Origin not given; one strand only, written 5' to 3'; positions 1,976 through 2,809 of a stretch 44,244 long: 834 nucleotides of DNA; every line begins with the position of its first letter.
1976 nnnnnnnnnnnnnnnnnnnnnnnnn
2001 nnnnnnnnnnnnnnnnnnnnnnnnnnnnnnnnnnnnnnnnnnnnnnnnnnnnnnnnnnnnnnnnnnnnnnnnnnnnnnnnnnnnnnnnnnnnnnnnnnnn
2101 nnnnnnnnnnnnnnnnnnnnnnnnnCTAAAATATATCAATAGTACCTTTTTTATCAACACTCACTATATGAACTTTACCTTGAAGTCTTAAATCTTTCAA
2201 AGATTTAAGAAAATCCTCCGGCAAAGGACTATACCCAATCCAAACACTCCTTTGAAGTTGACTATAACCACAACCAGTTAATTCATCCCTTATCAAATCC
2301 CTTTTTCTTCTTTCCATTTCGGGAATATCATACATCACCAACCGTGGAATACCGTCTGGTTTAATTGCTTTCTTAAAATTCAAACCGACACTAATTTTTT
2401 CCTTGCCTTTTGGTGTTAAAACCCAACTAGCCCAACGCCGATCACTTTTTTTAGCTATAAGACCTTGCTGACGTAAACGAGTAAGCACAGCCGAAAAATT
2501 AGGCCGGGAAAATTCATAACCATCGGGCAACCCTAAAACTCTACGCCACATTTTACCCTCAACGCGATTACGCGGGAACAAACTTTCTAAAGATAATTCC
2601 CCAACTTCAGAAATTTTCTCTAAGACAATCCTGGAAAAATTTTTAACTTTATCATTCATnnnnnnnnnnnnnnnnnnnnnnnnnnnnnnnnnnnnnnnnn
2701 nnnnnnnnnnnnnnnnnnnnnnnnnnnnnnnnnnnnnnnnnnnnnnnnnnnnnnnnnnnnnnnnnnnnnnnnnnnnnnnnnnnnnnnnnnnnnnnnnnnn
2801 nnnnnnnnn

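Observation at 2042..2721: Orphan wHTH-Cas2-like gene bracketed on both sides by long palindromes centred on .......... (cassette 1)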

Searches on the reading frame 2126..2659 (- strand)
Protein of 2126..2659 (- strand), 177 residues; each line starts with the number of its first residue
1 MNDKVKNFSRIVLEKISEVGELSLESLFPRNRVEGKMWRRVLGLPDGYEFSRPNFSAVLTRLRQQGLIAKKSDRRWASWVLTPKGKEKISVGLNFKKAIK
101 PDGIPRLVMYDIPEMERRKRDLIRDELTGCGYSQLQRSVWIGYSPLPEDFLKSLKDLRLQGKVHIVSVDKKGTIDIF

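Call 7: search_protein_families(library=pfam, proteins=[window:2126-2659:-], max_evalue=1)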
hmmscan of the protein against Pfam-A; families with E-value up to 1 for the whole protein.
window:2126-2659:- (177 aa): 7 families
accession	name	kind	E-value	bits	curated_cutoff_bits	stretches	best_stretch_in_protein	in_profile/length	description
PF20803.2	PaaX_M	-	1.3e-14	54.5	24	1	102-173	5-76/83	PaaX protein central Cas2-like domain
PF09827.14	CRISPR_Cas2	-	0.001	19.7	23.8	1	107-156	4-49/74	CRISPR associated protein Cas2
PF04566.18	RNA_pol_Rpb2_4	-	0.038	14.5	28.7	1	140-164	7-31/62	RNA polymerase Rpb2, domain 4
PF12802.13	MarR_2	-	0.043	14.4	27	1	50-74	32-56/61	MarR family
PF13545.12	HTH_Crp_2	-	0.047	14.1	27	1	51-72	35-56/70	Crp-like helix-turn-helix domain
PF14789.11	THDPS_M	-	0.082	13.5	25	1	139-170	5-38/41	Tetrahydrodipicolinate N-succinyltransferase middle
PF13463.12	HTH_27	-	0.15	12.7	22.2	1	54-85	34-68/68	Winged helix DNA-binding domain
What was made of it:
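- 2126..2659 (-): Cassette 1 gene: 177-aa two-domain PaaX-family protein. The wHTH covers roughly residues 8-90 and the Cas2-like domain roughly 104-170. PF20803 E 1.3e-14 (call 7).
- On PaaX family: Only weak MarR and HTH_27 sequence hits were found (call 7).
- Closest known: PaaX, repressor of phenylacetate catabolism. Same: N-terminal wHTH followed by the Cas2-like central domain (PF20803, call 7).
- PF20803 PaaX_M scores E 1e-14 in both paralogs (call 7).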

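Call 8: search_protein_families(library=ncbifam, proteins=[window:2126-2659:-], max_evalue=1)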
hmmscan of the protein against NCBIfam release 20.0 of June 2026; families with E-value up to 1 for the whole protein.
window:2126-2659:- (177 aa): 3 families
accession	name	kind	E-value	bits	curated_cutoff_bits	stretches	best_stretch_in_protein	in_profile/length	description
TIGR01573.1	cas2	equivalog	4.5e-05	23.6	24.5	1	107-142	4-40/96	CRISPR-associated endonuclease Cas2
TIGR02277.1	PaaX_trns_reg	equivalog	0.0018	17.9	264.55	1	56-156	38-139/279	phenylacetic acid degradation operon negative regulatory protein PaaX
NF033788.1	HTH_metalloreg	subfamily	0.01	15.7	55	1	44-85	31-72/77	metalloregulator ArsR/SmtB family transcription factor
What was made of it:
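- On PaaX family: TIGR02277 scores 17.9 bits against a cutoff of 264.55 (call 8).
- On Cas2: TIGR01573 scores 23.6 against 24.5 (calls 7, 8).
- Closest known: PaaX, repressor of phenylacetate catabolism. Different: The NCBIfam PaaX equivalog is far below cutoff: 17.9 against 264 bits (call 8).
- Closest known: Cas2. Different: Scores are below the Pfam and TIGRFAM Cas2 thresholds (calls 7, 8).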

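Call 9: search_solved_structures(query=window:2126-2659:-, max_evalue=10, show_alignments=3)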
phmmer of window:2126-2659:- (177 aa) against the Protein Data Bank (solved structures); distinct sequences matched with E-value up to 10: 2.
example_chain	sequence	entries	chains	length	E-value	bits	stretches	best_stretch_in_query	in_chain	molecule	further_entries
9efg_A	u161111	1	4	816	0.31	14.2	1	6-66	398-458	VIP3Cb1 Toxin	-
9efi_A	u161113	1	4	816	0.31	14.2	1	6-66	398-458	VIP3Cb1 Protoxin Structure - Disable Toxin Variant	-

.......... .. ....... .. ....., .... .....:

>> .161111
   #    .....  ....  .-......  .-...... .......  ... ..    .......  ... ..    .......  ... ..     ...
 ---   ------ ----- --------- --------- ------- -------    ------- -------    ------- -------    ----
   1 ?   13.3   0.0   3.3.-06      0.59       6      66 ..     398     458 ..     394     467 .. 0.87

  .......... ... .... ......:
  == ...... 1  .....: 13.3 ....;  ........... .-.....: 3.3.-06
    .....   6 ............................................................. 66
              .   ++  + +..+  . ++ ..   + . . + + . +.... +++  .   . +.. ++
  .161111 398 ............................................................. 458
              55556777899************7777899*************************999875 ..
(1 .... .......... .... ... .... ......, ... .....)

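Call 13: find_homologous_proteins(query=window:2126-2659:-, max_evalue=0.001)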
Query window:2126-2659:- (177 aa): 41 proteins with E <= 0.001 among 109 candidates.
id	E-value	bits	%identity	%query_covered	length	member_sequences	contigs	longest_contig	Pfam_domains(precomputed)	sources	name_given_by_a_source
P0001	4.9e-105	367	91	100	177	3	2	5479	PF20803.3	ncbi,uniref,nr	ncbi:MAG: hypothetical protein HYT38_02875 [Candidatus Sungbacteria bacterium]|uniref:Transcriptiona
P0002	1.4e-68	248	66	96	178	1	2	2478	PF20803.3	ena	-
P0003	3.6e-63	231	59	97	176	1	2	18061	PF20803.3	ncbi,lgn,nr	ncbi:MAG: hypothetical protein HY454_03870 [Parcubacteria group bacterium]|nr:hypothetical protein [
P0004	2.3e-62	228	61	95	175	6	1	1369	PF20803.3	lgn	-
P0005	2.5e-61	225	57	98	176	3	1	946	PF20803.3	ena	-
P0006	4.5e-61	224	60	96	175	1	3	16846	PF20803.3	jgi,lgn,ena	-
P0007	6.2e-61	223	56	97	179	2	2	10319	PF20803.3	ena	-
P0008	6.4e-61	223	56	100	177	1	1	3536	PF20803.3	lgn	-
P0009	1.1e-60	222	58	100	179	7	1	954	PF20803.3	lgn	-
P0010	2.8e-60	221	59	95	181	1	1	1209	PF20803.3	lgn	-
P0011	6.6e-60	220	57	97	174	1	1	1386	PF20803.3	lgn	-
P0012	1.0e-59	219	57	95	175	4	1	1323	PF20803.3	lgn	-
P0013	5.4e-59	217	57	100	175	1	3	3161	PF20803.3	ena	-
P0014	8.6e-59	216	57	97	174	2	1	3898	PF20803.3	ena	-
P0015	9.0e-59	216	55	97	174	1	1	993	PF20803.3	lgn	-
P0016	1.6e-58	215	59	95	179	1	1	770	PF20803.3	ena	-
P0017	2.5e-56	208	54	99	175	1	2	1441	PF20803.3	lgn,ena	-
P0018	7.6e-56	207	55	99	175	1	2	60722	PF20803.3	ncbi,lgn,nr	ncbi:MAG: CRISPR-associated endonuclease Cas2 [Parcubacteria group bacterium]|nr:CRISPR-associated e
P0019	2.1e-55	205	57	95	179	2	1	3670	PF20803.3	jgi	jgi:DNA-binding transcriptional regulator PaaX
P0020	2.1e-54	202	53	95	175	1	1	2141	PF20803.3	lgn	-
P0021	2.6e-54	202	55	93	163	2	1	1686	PF20803.3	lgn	-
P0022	3.2e-54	201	52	97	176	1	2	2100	PF20803.3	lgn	-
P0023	9.5e-44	167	50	95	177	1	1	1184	PF20803.3,PF09827.15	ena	-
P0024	2.9e-42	163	47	95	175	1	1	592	PF20803.3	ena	-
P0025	1.2e-41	161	45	95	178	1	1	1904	PF20803.3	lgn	-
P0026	1.2e-41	161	47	93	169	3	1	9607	PF20803.3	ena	-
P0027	2.7e-40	156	48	93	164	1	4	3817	PF20803.3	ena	-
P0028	2.1e-38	150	47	97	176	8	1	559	PF20803.3,PF09827.15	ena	-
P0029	4.2e-38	149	46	95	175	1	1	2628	PF20803.3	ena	-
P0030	7.8e-37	145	43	95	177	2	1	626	PF20803.3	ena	-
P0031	1.4e-35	141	42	95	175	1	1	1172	PF20803.3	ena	-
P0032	2.1e-33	134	43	91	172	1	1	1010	PF20803.3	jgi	jgi:phenylacetic acid degradation operon negative regulatory protein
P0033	3.4e-33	133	44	95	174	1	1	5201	PF20803.3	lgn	-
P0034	1.6e-14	72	38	93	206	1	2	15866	PF20803.3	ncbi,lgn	-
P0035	5.7e-13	67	36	93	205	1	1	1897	PF20803.3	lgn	-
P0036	1.4e-11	63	32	95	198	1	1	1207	PF20803.3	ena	-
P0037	1.6e-11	62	32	95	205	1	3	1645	PF20803.3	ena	-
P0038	1.2e-10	60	35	68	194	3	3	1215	PF20803.3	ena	-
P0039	1.4e-10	59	35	70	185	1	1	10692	PF20803.3,PF09827.15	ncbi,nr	ncbi:MAG: CRISPR-associated endonuclease Cas2 [Candidatus Liptonbacteria bacterium]|nr:CRISPR-associ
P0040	5.4e-10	57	38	59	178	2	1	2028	PF20803.3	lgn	-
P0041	2.8e-5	42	38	59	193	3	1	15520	PF20803.3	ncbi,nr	ncbi:MAG: phenylacetic acid degradation operon transcriptional regulator, paaX family [Parcubacteria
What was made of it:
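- On PaaX family: All 41 homologs carry PF20803 (call 13).
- Closest known: Cas2. Different: NCBI names some members 'Cas2' (call 13), which is probably a misannotation.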

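Call 16: find_related_loci(query=A1, collection=genome_contigs, flank=3000)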
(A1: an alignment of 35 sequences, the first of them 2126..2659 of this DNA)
Query A1 (177 aa) in genome_contigs; peptide patterns used: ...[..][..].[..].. (x = any residue, [..] = any of these).
326 stretches matched a pattern; 304 encode a relative of the query (tblastn E <= 1e-3); the best 80 are kept; 80 distinct loci.
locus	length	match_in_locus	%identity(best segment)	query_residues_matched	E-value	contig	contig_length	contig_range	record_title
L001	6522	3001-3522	60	4-177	6e-74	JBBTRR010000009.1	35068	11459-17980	MAG: Patescibacteria group bacterium isolate H52-bin035_1 H52_bin035_1_000000000009, whole genome shotgun sequence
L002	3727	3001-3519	60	3-177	1e-70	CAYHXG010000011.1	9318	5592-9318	MAG TPA_asm: uncultured Candidatus Saccharibacteria bacterium isolate ERP119705_co17_271 genome assembly, contig: NODE_1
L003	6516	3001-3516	59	6-177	3e-68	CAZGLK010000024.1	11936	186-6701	MAG TPA_asm: uncultured Candidatus Saccharibacteria bacterium isolate binchicken_co38_1088 genome assembly, contig: NODE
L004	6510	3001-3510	58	6-177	1e-65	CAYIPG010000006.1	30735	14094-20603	MAG TPA_asm: uncultured Candidatus Saccharibacteria bacterium isolate ERP119705_co3_289 genome assembly, contig: NODE_15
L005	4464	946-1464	58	2-174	8e-64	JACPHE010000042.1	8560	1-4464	MAG: Parcubacteria group bacterium isolate NC_groundwater_406_Ag_B-0.1um_45_11 GD18-4_B1_scaffold_1353502, whole genome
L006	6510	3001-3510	54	6-175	1e-60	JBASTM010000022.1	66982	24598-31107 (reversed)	MAG: Minisyncoccia bacterium isolate MFD03232_ilm_asm_bin42 k127_128975, whole genome shotgun sequence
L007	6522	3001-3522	55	1-176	4e-60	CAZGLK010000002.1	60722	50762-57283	MAG TPA_asm: uncultured Candidatus Saccharibacteria bacterium isolate binchicken_co38_1088 genome assembly, contig: NODE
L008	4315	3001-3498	54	7-174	2e-57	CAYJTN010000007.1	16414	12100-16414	MAG TPA_asm: uncultured Candidatus Saccharibacteria bacterium isolate ERP125453_co1_242 genome assembly, contig: NODE_36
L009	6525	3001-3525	52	1-176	9e-57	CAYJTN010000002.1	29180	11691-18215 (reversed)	MAG TPA_asm: uncultured Candidatus Saccharibacteria bacterium isolate ERP125453_co1_242 genome assembly, contig: NODE_13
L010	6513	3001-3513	53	7-175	2e-55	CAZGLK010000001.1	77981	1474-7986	MAG TPA_asm: uncultured Candidatus Saccharibacteria bacterium isolate binchicken_co38_1088 genome assembly, contig: NODE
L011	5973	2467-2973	52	7-176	3e-55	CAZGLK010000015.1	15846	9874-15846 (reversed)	MAG TPA_asm: uncultured Candidatus Saccharibacteria bacterium isolate binchicken_co38_1088 genome assembly, contig: NODE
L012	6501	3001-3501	51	10-176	2e-53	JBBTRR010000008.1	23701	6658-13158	MAG: Patescibacteria group bacterium isolate H52-bin035_1 H52_bin035_1_000000000008, whole genome shotgun sequence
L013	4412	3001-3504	49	7-175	2e-49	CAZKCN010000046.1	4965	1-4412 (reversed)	MAG TPA_asm: uncultured Candidatus Saccharibacteria bacterium isolate binchicken_co38_1275 genome assembly, contig: NODE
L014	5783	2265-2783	47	5-175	1e-49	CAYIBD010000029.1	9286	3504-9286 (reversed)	MAG TPA_asm: uncultured Candidatus Saccharibacteria bacterium isolate ERP119705_co19_980 genome assembly, contig: NODE_8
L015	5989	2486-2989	47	7-175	5e-49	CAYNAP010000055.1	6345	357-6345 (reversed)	MAG TPA_asm: uncultured Candidatus Saccharibacteria bacterium isolate binchicken_co38_1274 genome assembly, contig: NODE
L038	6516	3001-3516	45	6-175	4e-39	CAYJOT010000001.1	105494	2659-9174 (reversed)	MAG TPA_asm: uncultured Candidatus Saccharibacteria bacterium isolate ERP125453_co1_108 genome assembly, contig: NODE_91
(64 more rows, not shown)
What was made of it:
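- Closest known: PaaX, repressor of phenylacetate catabolism. Different: Several paralogs occur per genome, and the 80 best genome loci are nearly all Patescibacteria (call 16).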

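Call 24: search_solved_structures(query=A1, max_evalue=1, show_alignments=3)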
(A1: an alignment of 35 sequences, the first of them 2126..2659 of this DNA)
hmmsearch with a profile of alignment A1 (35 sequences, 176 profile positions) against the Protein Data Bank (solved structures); distinct sequences matched with E-value up to 1: 42.
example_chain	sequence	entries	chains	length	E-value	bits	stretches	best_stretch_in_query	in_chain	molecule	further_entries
1sd6_A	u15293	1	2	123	0.018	18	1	42-111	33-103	Methicillin resistance regulatory protein mecI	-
1okr_A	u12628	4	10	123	0.023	17.6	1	42-109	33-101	METHICILLIN RESISTANCE REGULATORY PROTEIN MECI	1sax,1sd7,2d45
3zpl_A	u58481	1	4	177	0.066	16.1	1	39-117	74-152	PUTATIVE MARR-FAMILY TRANSCRIPTIONAL REPRESSOR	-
3f3x_A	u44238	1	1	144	0.068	16.1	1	38-94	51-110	Transcriptional regulator, marR family, putative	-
6cmv_A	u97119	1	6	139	0.073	16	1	10-72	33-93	Transcriptional regulator Lrs14-like protein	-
3exc_X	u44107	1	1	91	0.15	14.9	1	102-144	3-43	Uncharacterized protein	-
4xrf_A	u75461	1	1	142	0.21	14.5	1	42-93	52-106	Transcriptional regulator, MarR family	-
4k2e_A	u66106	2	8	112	0.24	14.3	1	42-83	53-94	Transcriptional activator HlyU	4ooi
3bj6_A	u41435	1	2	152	0.26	14.2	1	43-91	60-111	Transcriptional regulator, MarR family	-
5yi0_B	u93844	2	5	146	0.26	14.2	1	44-93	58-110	Zinc transport transcriptional regulator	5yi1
5yhy_A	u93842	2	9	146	0.27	14.1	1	44-93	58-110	Zinc transport transcriptional regulator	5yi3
5yhx_A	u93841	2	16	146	0.27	14.1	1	44-93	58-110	Zinc transport transcriptional regulator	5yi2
5yhz_A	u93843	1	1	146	0.27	14.1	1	44-93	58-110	Zinc transport transcriptional regulator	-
3zfv_A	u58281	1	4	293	0.32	13.9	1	97-152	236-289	CRISPR-ASSOCIATED ENDORIBONUCLEASE CAS6 1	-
7l19_A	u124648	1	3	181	0.33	13.8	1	46-96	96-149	MarR family transcriptional regulator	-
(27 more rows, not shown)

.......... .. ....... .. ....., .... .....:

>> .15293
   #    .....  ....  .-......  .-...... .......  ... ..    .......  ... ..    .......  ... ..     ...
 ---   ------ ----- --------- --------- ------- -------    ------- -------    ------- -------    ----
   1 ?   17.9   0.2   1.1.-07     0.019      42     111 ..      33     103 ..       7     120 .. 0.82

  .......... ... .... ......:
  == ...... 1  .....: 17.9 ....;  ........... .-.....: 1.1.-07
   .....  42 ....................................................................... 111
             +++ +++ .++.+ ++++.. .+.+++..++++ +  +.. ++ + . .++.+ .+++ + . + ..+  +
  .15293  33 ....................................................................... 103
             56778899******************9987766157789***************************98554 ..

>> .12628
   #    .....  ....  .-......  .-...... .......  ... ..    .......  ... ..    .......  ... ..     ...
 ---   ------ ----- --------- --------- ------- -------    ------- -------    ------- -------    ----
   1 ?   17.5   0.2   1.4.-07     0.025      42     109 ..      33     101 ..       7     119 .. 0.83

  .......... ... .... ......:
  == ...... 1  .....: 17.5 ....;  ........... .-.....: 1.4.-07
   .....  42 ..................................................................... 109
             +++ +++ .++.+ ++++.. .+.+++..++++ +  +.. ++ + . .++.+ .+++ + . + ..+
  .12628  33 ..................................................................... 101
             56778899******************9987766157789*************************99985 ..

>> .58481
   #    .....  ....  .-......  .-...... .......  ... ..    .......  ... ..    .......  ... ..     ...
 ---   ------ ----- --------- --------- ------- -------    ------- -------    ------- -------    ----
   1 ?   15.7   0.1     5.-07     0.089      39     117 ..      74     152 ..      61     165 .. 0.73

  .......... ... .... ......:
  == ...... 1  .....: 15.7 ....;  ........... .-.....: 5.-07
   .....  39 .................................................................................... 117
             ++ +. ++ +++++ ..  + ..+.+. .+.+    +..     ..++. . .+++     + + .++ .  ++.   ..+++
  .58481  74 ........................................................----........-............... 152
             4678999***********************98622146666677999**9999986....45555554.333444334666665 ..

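Call 34: predict_structure(alignment_id=A1)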
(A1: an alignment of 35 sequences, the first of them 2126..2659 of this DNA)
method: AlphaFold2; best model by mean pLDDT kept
length: 177 residues; sequences in the alignment: 35
mean_pLDDT: 76.3   pTM: 0.46
mean pLDDT of the five models: 76.3, 75.5, 73.8, 71.1, 70.1
residues with pLDDT >= 90: 18; 70-90: 109; 50-70: 36; < 50: 14
segments of 3 or more residues with pLDDT < 50: 1-5, 93-97, 174-177
pLDDT, mean of each block of 10 residues (from residue 1): 52 83 76 67 63 79 85 77 80 52 87 89 85 90 86 85 83 47
secondary structure, 60 per line:
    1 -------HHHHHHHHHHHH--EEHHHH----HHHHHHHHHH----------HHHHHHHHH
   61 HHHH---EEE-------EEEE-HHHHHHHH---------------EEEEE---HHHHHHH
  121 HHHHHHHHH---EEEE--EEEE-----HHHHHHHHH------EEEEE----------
elements in order: H8-19 H24-27 H32-41 H52-64 E68-70 E78-81 H83-90 E106-110 H114-129 E133-136 E139-142 H148-156 E163-167
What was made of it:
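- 2126..2659 (-): AF2 model, pLDDT 76 (call 34).
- On PaaX family: The AF2 model shows H-H-H-beta-beta (call 34).
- Checked: The AF2 model has a beta-alpha-beta-beta-alpha-beta C-terminal domain (call 34).
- The AF2 model shows a wHTH followed by beta-alpha-beta-beta-alpha-beta (call 34).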

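Call 37: fold_search(model_id=the predicted structure, library=pdb)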
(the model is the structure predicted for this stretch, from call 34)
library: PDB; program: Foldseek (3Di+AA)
matches with E <= 10: 1345; with E <= 0.001: 5
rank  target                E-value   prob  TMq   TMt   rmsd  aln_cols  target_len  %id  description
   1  8a39_AP1              7.4e-05  1.00  0.42  0.28   7.7       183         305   16  Crystal Structure of PaaX from Escherichia coli W (released 2023-07-05)
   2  3l09_B                2.4e-04  1.00  0.34  0.25   8.5       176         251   13  Crystal structure of Putative transcriptional regulator (JANN_22DEC04_CONTIG27_REVISED_GENE3569) from Jannaschia sp. C (released 2010-01-12)
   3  3l09_C                4.9e-04  1.00  0.34  0.24   8.6       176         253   13  Crystal structure of Putative transcriptional regulator (JANN_22DEC04_CONTIG27_REVISED_GENE3569) from Jannaschia sp. C (released 2010-01-12)
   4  3l09_D                5.5e-04  1.00  0.32  0.24   8.3       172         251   13  Crystal structure of Putative transcriptional regulator (JANN_22DEC04_CONTIG27_REVISED_GENE3569) from Jannaschia sp. C (released 2010-01-12)
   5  3l09_A                8.5e-04  1.00  0.34  0.25   8.3       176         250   13  Crystal structure of Putative transcriptional regulator (JANN_22DEC04_CONTIG27_REVISED_GENE3569) from Jannaschia sp. C (released 2010-01-12)
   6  3e6m_A                4.4e-03  1.00  0.32  0.38  14.1       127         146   20  The crystal structure of a MarR family transcriptional regulator from Silicibacter pomeroyi DSS. (released 2008-09-02)
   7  6pco_B                7.7e-03  0.99  0.32  0.40  14.1       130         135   17  Mechanism for regulation of DNA binding of Bordetella bronchiseptica BpsR by 6-hydroxynicotinic acid (released 2019-11-06)
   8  3e6m_C                1.2e-02  0.99  0.34  0.40  14.5       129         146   19  The crystal structure of a MarR family transcriptional regulator from Silicibacter pomeroyi DSS. (released 2008-09-02)
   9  3f72_B                1.5e-02  1.00  0.33  0.51   4.5        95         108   17  Crystal Structure of the Staphylococcus aureus pI258 CadC Metal Binding Site 2 Mutant (released 2009-04-07)
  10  6aht_A                2.0e-02  1.00  0.39  0.58   4.0        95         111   18  Plasmid partitioning protein TubR from Bacillus cereus (released 2019-06-26)
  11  3e6m_F                2.0e-02  0.99  0.33  0.39  14.0       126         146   20  The crystal structure of a MarR family transcriptional regulator from Silicibacter pomeroyi DSS. (released 2008-09-02)
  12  3e6m_G                2.3e-02  0.99  0.33  0.39  13.8       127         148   17  The crystal structure of a MarR family transcriptional regulator from Silicibacter pomeroyi DSS. (released 2008-09-02)
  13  3e6m_B                2.8e-02  0.98  0.32  0.38  13.9       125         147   22  The crystal structure of a MarR family transcriptional regulator from Silicibacter pomeroyi DSS. (released 2008-09-02)
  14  1u2w_B                3.1e-02  1.00  0.34  0.52   4.3        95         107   17  Crystal Structure of the Staphylococcus aureus pI258 CadC (released 2005-07-12)
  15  6qfd_A                3.1e-02  0.99  0.36  0.54  14.1       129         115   16  The complex structure of hsRosR-S4 (vng0258/RosR-S4) (released 2019-07-10)
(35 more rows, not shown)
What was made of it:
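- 2126..2659 (-): Foldseek top hits are PaaX 8a39 and 3l09, with Cas2 chains for the C-terminal part (call 37).
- On PaaX family: The Foldseek match to 8a39 and 3l09 spans 172-183 columns (call 37).
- On Cas2: Fold: calls 34 and 37.
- Closest known: PaaX, repressor of phenylacetate catabolism. Same: Best structural match (call 37).
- Closest known: Cas2. Same: Ferredoxin-like beta-alpha-beta-beta-alpha-beta fold (calls 34, 37).
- The best PDB folds are PaaX 8a39 and 3l09 (call 37).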

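Call 78: search_protein_families(library=padloc, proteins=[window:2126-2659:-], max_evalue=0.1)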
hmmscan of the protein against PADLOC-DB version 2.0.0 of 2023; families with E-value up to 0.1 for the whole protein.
window:2126-2659:- (177 aa): 11 families
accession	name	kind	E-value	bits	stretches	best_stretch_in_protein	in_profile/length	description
PDLC00935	Cas2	-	1.2e-05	23.6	1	107-142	4-40/96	CRISPR-associated endonuclease Cas2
PDLC01649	Cas2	-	3.6e-05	22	1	107-157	4-50/70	"CAS-I,CAS-II,CAS-III,CAS-IV,CAS-V,CAS-VI; acquisition_2"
PDLC01251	Cas2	-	0.00013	20.2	1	106-142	3-36/84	"CAS-I,CAS-II,CAS-III,CAS-IV,CAS-V,CAS-VI; acquisition_2"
PDLC01525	Cas2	-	0.00037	19.2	1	107-143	4-38/90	"CAS-I,CAS-II,CAS-III,CAS-IV,CAS-V,CAS-VI; acquisition_2"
PDLC02068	Cas2_II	-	0.00062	17.4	1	107-158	25-79/137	-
PDLC01748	Cas2_IIIa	-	0.0011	17.5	1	107-141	4-35/88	-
PDLC02070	Cas2_II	-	0.0023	16.3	1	107-143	4-38/89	-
PDLC03020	MTase_I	-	0.0098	13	1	69-109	316-356/410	Type I methyltransferase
PDLC02075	Cas2a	-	0.01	14.2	1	107-142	4-37/85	-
PDLC01443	Cas2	-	0.018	13.6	1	107-142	4-35/86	"CAS-I,CAS-II,CAS-III,CAS-IV,CAS-V,CAS-VI; acquisition_2"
PDLC01879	CARF3--CARF_TM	-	0.025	12.2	1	33-86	182-214/222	-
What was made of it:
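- Checked: Cas2 models score just below threshold (calls 7, 8, 78).
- Tried and rejected: PADLOC gave only weak Cas2 models (call 78).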

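Call 79: search_protein_families(library=phrogs, proteins=[window:2126-2659:-], max_evalue=0.1)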
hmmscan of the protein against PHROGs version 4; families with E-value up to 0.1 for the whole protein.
window:2126-2659:- (177 aa): 1 family
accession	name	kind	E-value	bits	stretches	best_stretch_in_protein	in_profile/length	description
phrog_4278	-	unknown function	0.0056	17.5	1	47-90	61-105/127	-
